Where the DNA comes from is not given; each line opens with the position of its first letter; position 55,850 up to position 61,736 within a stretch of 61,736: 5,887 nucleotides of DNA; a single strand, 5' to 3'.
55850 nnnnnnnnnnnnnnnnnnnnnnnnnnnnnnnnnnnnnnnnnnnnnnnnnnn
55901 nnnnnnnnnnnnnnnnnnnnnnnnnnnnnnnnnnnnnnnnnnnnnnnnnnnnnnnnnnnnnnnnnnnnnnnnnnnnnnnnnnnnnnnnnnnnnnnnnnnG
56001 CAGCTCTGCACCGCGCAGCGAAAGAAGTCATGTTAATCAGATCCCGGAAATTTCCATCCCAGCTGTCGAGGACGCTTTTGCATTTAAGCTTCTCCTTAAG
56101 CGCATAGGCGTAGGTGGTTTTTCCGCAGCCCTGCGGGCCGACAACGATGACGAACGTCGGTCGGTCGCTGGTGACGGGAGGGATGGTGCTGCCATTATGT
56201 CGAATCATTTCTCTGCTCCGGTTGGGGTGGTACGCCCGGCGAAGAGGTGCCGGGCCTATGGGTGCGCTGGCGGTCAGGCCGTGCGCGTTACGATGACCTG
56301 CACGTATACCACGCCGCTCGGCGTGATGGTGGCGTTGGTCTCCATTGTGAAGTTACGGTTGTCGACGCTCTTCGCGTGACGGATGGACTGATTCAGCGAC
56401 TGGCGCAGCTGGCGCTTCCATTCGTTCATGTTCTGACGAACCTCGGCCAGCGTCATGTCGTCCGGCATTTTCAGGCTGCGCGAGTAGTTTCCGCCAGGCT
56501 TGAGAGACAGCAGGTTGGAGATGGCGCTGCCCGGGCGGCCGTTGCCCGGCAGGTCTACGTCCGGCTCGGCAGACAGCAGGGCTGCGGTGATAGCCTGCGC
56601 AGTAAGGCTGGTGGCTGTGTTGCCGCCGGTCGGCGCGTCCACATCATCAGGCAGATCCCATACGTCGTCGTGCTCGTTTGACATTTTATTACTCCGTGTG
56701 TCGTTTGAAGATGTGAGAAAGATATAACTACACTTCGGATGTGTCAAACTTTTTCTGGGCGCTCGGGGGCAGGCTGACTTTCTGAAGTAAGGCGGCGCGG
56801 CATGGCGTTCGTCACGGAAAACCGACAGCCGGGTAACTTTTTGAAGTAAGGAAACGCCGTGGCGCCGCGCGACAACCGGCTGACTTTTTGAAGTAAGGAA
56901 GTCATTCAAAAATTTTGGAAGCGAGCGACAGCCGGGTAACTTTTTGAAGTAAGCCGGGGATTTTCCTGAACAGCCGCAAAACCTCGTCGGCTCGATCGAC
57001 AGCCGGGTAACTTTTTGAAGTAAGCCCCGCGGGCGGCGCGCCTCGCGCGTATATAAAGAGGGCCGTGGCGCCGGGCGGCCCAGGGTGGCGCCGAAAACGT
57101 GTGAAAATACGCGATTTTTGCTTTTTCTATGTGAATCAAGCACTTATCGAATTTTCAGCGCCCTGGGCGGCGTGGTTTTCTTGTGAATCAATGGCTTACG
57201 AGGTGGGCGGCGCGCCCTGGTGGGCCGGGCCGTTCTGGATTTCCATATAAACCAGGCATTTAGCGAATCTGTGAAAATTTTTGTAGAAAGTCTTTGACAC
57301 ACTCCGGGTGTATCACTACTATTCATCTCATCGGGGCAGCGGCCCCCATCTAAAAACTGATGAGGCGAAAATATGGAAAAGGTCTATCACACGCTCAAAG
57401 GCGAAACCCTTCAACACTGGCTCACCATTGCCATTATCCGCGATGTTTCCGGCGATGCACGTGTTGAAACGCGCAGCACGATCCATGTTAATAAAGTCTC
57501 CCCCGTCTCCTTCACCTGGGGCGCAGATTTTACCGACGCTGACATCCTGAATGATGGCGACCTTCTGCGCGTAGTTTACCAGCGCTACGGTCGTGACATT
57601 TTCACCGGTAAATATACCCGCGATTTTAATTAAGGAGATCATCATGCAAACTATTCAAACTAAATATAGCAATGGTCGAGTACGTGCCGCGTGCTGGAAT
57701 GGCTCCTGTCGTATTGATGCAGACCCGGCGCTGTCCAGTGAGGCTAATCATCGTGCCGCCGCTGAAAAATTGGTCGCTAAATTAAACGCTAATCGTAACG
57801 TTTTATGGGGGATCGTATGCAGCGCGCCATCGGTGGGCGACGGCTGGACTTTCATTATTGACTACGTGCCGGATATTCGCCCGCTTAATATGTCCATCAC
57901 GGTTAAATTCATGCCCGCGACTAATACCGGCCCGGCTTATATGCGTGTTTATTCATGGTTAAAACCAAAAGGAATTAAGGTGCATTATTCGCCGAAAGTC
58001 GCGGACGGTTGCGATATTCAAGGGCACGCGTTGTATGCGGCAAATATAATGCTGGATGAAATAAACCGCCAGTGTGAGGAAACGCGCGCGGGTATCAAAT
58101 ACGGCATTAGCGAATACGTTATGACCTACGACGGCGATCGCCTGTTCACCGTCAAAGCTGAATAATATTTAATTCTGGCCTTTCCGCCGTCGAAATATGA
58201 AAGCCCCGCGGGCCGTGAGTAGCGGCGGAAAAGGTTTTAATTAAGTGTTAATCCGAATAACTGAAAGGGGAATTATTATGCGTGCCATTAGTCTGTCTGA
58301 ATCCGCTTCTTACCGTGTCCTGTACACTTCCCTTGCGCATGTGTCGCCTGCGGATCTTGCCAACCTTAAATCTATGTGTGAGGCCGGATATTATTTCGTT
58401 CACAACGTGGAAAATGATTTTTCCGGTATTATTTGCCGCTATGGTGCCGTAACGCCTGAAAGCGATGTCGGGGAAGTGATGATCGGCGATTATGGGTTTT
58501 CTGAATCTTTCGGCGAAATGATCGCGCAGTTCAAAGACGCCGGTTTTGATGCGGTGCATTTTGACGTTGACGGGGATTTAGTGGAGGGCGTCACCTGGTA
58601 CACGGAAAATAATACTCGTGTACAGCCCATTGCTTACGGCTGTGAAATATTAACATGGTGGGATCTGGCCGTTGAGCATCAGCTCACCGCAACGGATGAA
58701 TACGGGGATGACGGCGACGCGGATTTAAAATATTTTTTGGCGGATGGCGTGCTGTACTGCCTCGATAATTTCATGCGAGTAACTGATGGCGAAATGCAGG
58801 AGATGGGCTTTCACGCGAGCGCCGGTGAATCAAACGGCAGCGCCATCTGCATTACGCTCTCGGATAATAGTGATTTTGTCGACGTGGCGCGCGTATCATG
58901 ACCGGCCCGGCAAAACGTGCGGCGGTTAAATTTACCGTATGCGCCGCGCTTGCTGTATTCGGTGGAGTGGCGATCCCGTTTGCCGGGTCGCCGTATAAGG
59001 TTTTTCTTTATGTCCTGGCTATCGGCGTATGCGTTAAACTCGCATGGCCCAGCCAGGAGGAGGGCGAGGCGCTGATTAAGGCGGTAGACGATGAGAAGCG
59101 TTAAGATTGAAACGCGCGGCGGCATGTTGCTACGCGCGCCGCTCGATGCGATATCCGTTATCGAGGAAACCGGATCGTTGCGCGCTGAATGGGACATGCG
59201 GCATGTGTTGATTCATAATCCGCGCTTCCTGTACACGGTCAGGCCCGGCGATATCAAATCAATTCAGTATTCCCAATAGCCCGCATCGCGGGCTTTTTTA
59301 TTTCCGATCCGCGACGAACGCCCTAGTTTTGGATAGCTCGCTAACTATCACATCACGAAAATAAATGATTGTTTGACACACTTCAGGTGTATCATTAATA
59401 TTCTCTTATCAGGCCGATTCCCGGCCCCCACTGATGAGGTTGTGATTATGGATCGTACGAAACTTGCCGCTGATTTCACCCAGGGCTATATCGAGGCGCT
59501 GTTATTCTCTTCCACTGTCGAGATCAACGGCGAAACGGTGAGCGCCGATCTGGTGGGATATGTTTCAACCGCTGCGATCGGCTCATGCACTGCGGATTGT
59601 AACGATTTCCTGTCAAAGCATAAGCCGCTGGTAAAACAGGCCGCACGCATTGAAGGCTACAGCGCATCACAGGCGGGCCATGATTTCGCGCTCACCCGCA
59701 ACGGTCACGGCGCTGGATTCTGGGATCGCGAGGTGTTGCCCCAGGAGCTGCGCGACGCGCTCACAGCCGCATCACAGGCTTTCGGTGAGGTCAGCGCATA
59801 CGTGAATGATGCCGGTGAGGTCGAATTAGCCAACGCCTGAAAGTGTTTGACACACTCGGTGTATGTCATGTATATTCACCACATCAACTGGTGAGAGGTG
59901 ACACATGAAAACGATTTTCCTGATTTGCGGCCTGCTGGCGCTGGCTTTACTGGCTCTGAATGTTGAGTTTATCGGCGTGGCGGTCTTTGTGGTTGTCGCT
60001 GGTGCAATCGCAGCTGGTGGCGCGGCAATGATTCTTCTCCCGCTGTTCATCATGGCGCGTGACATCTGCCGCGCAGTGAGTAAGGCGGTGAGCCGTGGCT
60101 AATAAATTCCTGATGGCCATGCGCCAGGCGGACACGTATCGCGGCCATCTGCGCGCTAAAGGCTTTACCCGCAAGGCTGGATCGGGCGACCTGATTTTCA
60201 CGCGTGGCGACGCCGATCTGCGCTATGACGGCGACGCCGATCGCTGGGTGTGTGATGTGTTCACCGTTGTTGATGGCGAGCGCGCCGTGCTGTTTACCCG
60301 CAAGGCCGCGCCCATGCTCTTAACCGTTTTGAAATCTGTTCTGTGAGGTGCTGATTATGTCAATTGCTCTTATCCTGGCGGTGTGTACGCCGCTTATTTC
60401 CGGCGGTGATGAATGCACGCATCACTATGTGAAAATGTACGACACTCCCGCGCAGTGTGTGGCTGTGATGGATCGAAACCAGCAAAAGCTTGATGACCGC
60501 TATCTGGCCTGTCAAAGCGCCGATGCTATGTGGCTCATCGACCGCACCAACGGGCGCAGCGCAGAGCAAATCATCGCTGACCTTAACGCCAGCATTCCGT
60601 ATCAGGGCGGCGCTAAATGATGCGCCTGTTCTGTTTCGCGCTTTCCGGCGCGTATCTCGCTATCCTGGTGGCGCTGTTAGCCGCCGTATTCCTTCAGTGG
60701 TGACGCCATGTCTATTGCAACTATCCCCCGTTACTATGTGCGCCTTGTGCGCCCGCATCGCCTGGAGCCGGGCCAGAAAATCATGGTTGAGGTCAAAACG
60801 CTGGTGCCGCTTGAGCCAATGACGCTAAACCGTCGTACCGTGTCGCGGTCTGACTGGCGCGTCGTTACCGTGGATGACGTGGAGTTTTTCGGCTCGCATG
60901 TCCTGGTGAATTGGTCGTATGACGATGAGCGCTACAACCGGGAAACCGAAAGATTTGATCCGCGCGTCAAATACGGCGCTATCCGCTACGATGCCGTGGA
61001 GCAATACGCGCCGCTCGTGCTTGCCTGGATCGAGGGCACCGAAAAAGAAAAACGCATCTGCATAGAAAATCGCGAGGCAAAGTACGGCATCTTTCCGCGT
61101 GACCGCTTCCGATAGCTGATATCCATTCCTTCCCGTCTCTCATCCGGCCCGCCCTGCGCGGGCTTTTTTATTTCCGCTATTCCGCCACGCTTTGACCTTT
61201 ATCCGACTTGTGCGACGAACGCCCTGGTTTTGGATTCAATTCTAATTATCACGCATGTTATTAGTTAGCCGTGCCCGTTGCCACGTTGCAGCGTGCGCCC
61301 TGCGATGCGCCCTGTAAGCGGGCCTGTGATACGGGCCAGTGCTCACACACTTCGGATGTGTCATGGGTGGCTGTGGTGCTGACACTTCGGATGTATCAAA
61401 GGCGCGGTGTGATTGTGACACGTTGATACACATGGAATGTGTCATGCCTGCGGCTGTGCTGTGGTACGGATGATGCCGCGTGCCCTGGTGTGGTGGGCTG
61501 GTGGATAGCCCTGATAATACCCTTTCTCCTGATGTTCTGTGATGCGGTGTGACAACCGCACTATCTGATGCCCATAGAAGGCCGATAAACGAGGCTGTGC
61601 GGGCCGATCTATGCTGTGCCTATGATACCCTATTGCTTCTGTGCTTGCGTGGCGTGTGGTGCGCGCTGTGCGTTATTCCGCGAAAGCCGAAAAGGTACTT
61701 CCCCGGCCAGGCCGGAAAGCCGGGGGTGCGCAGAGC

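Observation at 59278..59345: Duplicated terminator plus conserved downstream element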

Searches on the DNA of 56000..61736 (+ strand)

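Call 9: search_dna_similar(query=window:56000-61736:+, collection=plasmids, mode=near, max_rows=30)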
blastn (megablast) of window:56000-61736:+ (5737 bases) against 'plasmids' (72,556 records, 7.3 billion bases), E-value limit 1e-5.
No match.

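Call 13: search_dna_similar(query=window:57200-61736:+, collection=phages, mode=distant, max_rows=40)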
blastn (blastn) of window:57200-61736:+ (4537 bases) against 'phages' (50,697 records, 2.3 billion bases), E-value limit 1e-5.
Records with a match: 121; places in all: 121; records where one place covers at least 80% of the query: 0.
Best place of each record, by identity: 80-90% 30; 60-80% 91.
By first word of the organism name: Salmonella 66; Pseudomonas 13; Klebsiella 8; Erwinia 8; Gordonia 8; Escherichia 6; Serratia 5; Chivirus 2; Enterobacter 1; Enterococcus 1; and 3 more.
By host as written in the record: Salmonella enterica subsp. enterica serovar Typhimurium 17; - 10; Salmonella sp. 9; Salmonella enterica 7; Pseudomonas aeruginosa 6; Gordonia terrae 3612 6; Salmonella gallinarum 4; Erwinia pyrifoliae 4; and 45 more.
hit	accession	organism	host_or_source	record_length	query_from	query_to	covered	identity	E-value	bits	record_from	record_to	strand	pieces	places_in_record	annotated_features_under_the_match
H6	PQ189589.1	Salmonella phage Salmp-p7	Salmonella enterica subsp. enterica ...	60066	161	858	15%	67.4%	3e-59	237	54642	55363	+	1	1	hypothetical protein (x2)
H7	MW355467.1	Salmonella phage vB_SenS_ER3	Salmonella enterica subsp. enterica ...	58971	161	842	15%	67.6%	2e-50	209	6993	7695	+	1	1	hypothetical protein (x2)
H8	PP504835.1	Salmonella phage SAL_R1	Salmonella enterica subsp. enterica ...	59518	155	830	15%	68.1%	1e-57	233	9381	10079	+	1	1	hypothetical protein (x3)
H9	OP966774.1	Salmonella phage PST-D32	Salmonella sp. CVCC3384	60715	155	830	15%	68.1%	1e-57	233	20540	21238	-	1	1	hypothetical protein (x2)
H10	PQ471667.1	Salmonella phage HMD-P1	Salmonella sp.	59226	155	830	15%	68.1%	8e-61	243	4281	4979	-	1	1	hypothetical protein (x2)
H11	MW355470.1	Salmonella phage vB_SenS_ER6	Salmonella enterica subsp. enterica ...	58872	161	842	15%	67.4%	2e-49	205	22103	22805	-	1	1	hypothetical protein (x2)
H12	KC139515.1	Salmonella phage FSL SP-124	Salmonella enterica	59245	161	842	15%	67.2%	2e-50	208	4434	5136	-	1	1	hypothetical protein (x2)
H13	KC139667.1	Salmonella phage FSL SP-099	Salmonella enterica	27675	161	842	15%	67.2%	2e-50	208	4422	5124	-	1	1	hypothetical protein (x2)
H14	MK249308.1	Salmonella phage TS13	Salmonella enterica subsp. enterica ...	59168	161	842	15%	67.2%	1e-51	213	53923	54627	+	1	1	hypothetical protein (x2)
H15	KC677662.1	Salmonella phage iEPS5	Salmonella enterica serovar Typhimurium ...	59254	161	842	15%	67.2%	1e-51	213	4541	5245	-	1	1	hypothetical protein (x2)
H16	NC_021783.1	Salmonella phage iEPS5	Salmonella enterica serovar Typhimurium ...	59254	161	842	15%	67.2%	1e-51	213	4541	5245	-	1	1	hypothetical protein (x2)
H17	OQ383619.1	Salmonella phage MET_P1_122_58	cattle manure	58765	161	842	15%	67.2%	1e-51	213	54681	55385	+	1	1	hypothetical protein (x2)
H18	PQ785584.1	Salmonella phage As4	Salmonella enterica subsp. enterica ...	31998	161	842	15%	67.1%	3e-47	198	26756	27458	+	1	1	hypothetical protein (x2)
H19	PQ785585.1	Salmonella phage As4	Salmonella enterica subsp. enterica ...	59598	161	842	15%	67.1%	3e-47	198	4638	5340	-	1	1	hypothetical protein (x2)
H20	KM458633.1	Chivirus chi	Salmonella enterica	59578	161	842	15%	67.1%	3e-47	198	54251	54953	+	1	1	65: hypothetical protein | 64: hypothetical protein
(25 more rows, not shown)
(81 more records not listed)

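Call 19: search_rna_families(source=window, start=56000, end=61736, threshold=evalue, max_evalue=5)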
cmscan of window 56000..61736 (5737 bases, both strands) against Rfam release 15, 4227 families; matches with E-value up to 5: 5.
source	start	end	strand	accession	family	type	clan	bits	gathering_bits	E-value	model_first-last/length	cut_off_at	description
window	60401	60465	+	RF01194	sn2903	Gene; snRNA; snoRNA; CD-box;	CL00066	21.5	50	0.21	1-91/91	no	Small nucleolar RNA sn2903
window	59203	59301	+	RF00513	Trp_leader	Cis-reg; leader;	-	19.3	41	2.7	1-100/100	no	Tryptophan operon leader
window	59249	59300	+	RF02702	AgvB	Gene; sRNA;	-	18.8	56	4.9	1-62/62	no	Anti GcvB sRNA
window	56422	56550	-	RF02836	Bcj14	Gene; sRNA;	-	18.7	59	4.9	1-171/171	no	Burkholderia RNA 14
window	59215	59308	+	RF00140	Alpha_RBS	Cis-reg;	-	15.5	38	3.7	1-110/110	no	Alpha operon ribosome binding site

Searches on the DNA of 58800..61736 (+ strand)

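Call 6: search_dna_similar(query=window:58800-61736:+, collection=phages, mode=near, max_rows=30)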
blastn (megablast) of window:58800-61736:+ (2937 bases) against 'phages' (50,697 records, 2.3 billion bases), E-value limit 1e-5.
Records with a match: 5; places in all: 5; records where one place covers at least 80% of the query: 0.
Best place of each record, by identity: 80-90% 5.
By first word of the organism name: Erwinia 4; Klebsiella 1.
By host as written in the record: Erwinia pyrifoliae 2; Erwinia amylovora TS3128 2; Klebsiella pneumoniae 12092025 1.
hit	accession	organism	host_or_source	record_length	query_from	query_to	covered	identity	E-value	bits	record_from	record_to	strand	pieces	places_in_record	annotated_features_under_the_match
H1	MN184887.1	Erwinia phage pEp_SNUABM_01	Erwinia pyrifoliae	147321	874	929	2%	89.3%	2e-9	71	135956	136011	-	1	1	hypothetical protein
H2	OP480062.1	Erwinia phage pEa_SNUABM_55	Erwinia amylovora TS3128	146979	874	929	2%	89.3%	2e-9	71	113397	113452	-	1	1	hypothetical protein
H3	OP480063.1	Erwinia phage pEa_SNUABM_56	Erwinia amylovora TS3128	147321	874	929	2%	89.3%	2e-9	71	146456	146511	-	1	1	hypothetical protein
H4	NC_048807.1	Erwinia phage pEp_SNUABM_01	Erwinia pyrifoliae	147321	874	929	2%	89.3%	2e-9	71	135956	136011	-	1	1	hypothetical protein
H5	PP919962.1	Klebsiella phage KP2025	Klebsiella pneumoniae 12092025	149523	874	929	2%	89.3%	2e-9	71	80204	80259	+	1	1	hypothetical protein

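Call 27: search_dna_similar(query=window:59270-59420:+, collection=phages, mode=distant, max_evalue=10, max_rows=30)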
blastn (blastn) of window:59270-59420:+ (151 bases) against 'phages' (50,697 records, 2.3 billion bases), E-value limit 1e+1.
Records with a match: 55; places in all: 55; records where one place covers at least 80% of the query: 0.
Best place of each record, by identity: >=99% 1; 95-99% 10; 90-95% 28; 80-90% 15; 60-80% 1.
By first word of the organism name: Escherichia 27; Burkholderia 6; Pseudomonas 3; Bacteriophage 3; Bordetella 3; Yersinia 2; Enterobacteria 2; Edwardsiella 2; uncultured 1; Ralstonia 1; and 5 more.
By host as written in the record: Escherichia coli 11; - 10; Escherichia coli str. K-12 substr. MG1655 3; Bordetella avium 3; Pseudomonas aeruginosa 2; Burkholderia pseudomallei 2; Escherichia coli STEC O179 2; Escherichia coli BL21 2; and 18 more.
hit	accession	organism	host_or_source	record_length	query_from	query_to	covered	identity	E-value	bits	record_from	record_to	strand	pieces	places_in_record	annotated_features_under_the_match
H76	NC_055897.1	uncultured phage cr114_1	human feces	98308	89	140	34%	76.8%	2e+0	38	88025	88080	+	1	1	hypothetical protein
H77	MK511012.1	Pseudomonas phage vB_Pae_BR153a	Pseudomonas aeruginosa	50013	1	35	23%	83.8%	2e+0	38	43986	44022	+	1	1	none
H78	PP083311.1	Pseudomonas phage VB_PaD_phPA-G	Pseudomonas aeruginosa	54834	1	35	23%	83.8%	2e+0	38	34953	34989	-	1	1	none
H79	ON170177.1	Ralstonia phage YO103_6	Ralstonia solanacearum T379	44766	4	35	21%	87.9%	5e-1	39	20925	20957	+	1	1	record has no annotation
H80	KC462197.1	Burkholderia phage ST79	Burkholderia pseudomallei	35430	6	36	21%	90.6%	1e-1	42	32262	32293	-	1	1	phage tail protein D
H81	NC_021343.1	Burkholderia phage ST79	Burkholderia pseudomallei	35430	6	36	21%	90.6%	1e-1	42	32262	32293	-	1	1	tail protein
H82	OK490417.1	Klebsiella phage Kp4865-1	Klebsiella pneumoniae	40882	2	31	20%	87.9%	6e+0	37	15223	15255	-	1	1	record has no annotation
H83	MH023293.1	Escherichia phage vB_EcoS Sa179lw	Escherichia coli STEC O179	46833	6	35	20%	87.1%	6e+0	36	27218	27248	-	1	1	cro: regulatory protein cro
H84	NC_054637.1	Escherichia phage vB_EcoS Sa179lw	Escherichia coli STEC O179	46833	6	35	20%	87.1%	6e+0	36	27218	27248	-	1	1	cro: transcriptional repressor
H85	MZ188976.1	Cronobacter phage JK004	Cronobacter sakazakii ATCC 29544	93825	9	36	19%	93.1%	1e-1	41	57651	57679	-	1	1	none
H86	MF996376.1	Escherichia phage SRT8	Escherichia coli BL21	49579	5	32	19%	90.0%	5e-1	39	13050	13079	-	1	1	none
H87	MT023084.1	Citrobacter phage IME-JL8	Citrobacter freundii CF8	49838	5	32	19%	90.0%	5e-1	39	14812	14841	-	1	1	none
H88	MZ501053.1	Escherichia phage BrunoManser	Escherichia coli K-12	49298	5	32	19%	90.0%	5e-1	39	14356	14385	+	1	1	none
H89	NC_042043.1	Escherichia phage SRT8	Escherichia coli BL21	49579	5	32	19%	90.0%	5e-1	39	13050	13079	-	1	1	none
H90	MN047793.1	Xanthomonas phage Xoo-sp13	Xanthomonas oryzae pv. oryzae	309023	6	33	19%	89.7%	6e+0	37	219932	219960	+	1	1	none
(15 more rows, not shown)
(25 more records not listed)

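Call 28: search_dna_similar(query=window:61130-61736:+, collection=phages, mode=distant, max_evalue=1, max_rows=30)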
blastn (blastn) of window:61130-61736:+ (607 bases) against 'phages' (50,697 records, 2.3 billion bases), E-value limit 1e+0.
Records with a match: 97; places in all: 97; records where one place covers at least 80% of the query: 0.
Best place of each record, by identity: 95-99% 4; 90-95% 12; 80-90% 79; 60-80% 2.
By first word of the organism name: Salmonella 45; Klebsiella 19; Pseudomonas 9; Escherichia 7; Ralstonia 5; Providencia 3; Hafnia 2; Staphylococcus 2; Burkholderia 2; Enterobacter 1; and 2 more.
By host as written in the record: Salmonella enterica subsp. enterica serovar Typhimurium 11; - 11; Salmonella sp. 5; Klebsiella pneumoniae 5; Ralstonia solanacearum 5; Salmonella gallinarum 4; Salmonella enterica subsp. enterica serovar Enteritidis 4; Salmonella enterica 3; and 36 more.
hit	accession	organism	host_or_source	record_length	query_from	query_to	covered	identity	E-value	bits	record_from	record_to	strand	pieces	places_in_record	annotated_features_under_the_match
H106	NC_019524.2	Hafnia phage Enc34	Enterobacter cancerogenus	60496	495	607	19%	72.3%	5e-2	45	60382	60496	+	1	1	cos overhang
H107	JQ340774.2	Hafnia phage Enc34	Hafnia alvei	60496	495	607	19%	72.3%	5e-2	45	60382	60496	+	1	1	cos overhang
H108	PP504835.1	Salmonella phage SAL_R1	Salmonella enterica subsp. enterica ...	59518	561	607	8%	83.3%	5e-2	46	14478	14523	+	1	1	hypothetical protein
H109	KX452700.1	Enterobacter phage KNP7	Enterobacter sp.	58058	561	607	8%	83.3%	5e-2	46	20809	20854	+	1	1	record has no annotation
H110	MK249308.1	Salmonella phage TS13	Salmonella enterica subsp. enterica ...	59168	561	607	8%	83.3%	5e-2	46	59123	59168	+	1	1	none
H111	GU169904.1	Staphylococcus phage SA1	Staphylococcus aureus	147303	561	607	8%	83.3%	5e-2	46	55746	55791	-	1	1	none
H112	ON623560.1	Salmonella phage PST-H4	Salmonella sp.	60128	561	607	8%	83.3%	5e-2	46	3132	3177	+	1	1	none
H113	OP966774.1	Salmonella phage PST-D32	Salmonella sp. CVCC3384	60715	561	607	8%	83.3%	5e-2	46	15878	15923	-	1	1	none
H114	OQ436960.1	Salmonella phage ST-W23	Salmonella enterica subsp. enterica ...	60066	561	607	8%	83.3%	5e-2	46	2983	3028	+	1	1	none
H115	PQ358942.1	Klebsiella phage Salado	Klebsiella pneumoniae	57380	561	607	8%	83.0%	1e-2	46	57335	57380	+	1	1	none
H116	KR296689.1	Salmonella phage 35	Salmonella gallinarum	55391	561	607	8%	83.0%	1e-2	46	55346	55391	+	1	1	none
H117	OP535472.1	Salmonella phage SEP13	Salmonella enterica subsp. enterica ...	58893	561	607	8%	83.0%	1e-2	46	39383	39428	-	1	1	none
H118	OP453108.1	Salmonella phage ZCSE8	Salmonella enterica subsp. enterica ...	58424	561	607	8%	83.0%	1e-2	46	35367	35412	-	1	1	none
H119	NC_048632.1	Salmonella phage 35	Salmonella gallinarum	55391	561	607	8%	83.0%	1e-2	46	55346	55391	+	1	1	none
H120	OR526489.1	Salmonella phage STP-3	Salmonella enterica subsp. enterica ...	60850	561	607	8%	83.0%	1e-2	46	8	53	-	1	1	none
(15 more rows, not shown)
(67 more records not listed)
